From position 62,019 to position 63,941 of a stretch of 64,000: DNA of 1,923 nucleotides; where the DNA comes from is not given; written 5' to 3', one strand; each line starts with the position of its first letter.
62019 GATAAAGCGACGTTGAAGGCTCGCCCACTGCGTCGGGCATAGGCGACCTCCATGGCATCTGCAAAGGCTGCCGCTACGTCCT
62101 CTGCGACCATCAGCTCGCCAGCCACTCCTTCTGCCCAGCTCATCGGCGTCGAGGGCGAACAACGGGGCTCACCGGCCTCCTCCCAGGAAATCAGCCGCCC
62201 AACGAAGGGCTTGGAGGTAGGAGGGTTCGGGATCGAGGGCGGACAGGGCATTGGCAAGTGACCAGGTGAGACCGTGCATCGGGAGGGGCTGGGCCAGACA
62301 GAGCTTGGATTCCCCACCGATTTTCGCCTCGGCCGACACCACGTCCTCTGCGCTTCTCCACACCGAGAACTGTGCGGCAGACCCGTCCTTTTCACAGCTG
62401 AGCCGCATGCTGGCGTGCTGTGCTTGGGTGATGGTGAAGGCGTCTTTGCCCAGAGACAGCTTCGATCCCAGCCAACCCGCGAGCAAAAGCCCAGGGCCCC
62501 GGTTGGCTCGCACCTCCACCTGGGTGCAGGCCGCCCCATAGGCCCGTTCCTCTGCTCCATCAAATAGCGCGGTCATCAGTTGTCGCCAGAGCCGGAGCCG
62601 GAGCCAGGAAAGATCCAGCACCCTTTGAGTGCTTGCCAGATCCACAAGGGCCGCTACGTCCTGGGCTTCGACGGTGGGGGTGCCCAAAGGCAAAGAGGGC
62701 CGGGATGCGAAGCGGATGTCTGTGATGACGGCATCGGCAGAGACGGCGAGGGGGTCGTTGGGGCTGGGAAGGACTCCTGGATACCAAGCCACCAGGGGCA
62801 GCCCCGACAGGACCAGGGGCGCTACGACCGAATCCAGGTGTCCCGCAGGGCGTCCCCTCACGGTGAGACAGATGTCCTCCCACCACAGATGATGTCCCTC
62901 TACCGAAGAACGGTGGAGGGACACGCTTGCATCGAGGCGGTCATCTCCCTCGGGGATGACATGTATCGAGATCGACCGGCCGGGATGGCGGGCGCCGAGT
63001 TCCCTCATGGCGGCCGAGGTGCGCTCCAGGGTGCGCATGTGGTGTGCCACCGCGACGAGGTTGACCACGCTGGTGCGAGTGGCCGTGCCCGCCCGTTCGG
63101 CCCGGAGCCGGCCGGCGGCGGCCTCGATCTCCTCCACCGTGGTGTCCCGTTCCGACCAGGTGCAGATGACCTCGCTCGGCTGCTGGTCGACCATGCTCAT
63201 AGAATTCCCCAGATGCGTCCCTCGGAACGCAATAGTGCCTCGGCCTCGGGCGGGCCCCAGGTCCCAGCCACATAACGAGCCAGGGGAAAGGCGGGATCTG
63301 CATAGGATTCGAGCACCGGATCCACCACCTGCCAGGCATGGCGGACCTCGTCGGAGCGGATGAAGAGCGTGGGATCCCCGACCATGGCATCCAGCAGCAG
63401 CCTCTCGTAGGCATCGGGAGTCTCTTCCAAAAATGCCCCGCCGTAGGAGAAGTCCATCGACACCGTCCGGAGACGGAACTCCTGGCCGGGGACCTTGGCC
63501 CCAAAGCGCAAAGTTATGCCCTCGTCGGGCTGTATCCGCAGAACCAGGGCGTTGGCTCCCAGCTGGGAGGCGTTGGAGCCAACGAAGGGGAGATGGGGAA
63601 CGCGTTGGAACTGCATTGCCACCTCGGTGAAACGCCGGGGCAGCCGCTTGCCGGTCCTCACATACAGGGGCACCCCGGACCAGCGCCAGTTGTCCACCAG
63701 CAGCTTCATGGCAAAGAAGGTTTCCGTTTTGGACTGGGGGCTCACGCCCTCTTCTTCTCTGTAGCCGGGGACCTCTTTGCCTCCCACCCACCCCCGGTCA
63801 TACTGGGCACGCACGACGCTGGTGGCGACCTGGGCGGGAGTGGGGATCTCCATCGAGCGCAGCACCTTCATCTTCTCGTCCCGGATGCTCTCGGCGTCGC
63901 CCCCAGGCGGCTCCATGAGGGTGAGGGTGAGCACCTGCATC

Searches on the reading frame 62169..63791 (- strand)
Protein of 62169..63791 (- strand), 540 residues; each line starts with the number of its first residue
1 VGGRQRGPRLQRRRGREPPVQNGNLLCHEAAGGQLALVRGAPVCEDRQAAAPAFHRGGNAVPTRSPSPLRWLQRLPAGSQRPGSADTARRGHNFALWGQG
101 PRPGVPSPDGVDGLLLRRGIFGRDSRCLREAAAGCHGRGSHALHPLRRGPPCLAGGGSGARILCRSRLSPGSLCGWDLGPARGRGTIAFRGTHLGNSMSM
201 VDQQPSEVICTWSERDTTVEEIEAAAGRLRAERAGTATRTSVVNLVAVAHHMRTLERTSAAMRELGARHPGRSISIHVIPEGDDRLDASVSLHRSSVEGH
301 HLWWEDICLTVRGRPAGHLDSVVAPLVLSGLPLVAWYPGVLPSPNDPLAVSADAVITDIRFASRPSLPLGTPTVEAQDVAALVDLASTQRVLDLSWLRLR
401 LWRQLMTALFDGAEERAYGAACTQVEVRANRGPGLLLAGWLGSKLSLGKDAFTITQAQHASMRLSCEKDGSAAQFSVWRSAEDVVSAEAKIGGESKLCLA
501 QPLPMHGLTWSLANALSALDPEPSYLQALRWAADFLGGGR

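Call 13: search_protein_families(library=pfam, proteins=[window:62169-63791:-], max_evalue=0.01)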
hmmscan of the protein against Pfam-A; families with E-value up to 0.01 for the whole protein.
window:62169-63791:- (540 aa): 2 families
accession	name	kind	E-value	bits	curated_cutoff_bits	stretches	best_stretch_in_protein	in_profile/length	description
PF10128.15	OpcA_G6PD_assem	-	1.4e-15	57.8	27.9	1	264-365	3-109/118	Glucose-6-phosphate dehydrogenase subunit N-terminal domain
PF20171.3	OpcA_G6PD_C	-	8.8e-13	49.3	27.7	1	391-529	3-135/135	Glucose-6-phosphate dehydrogenase subunit C-terminal domain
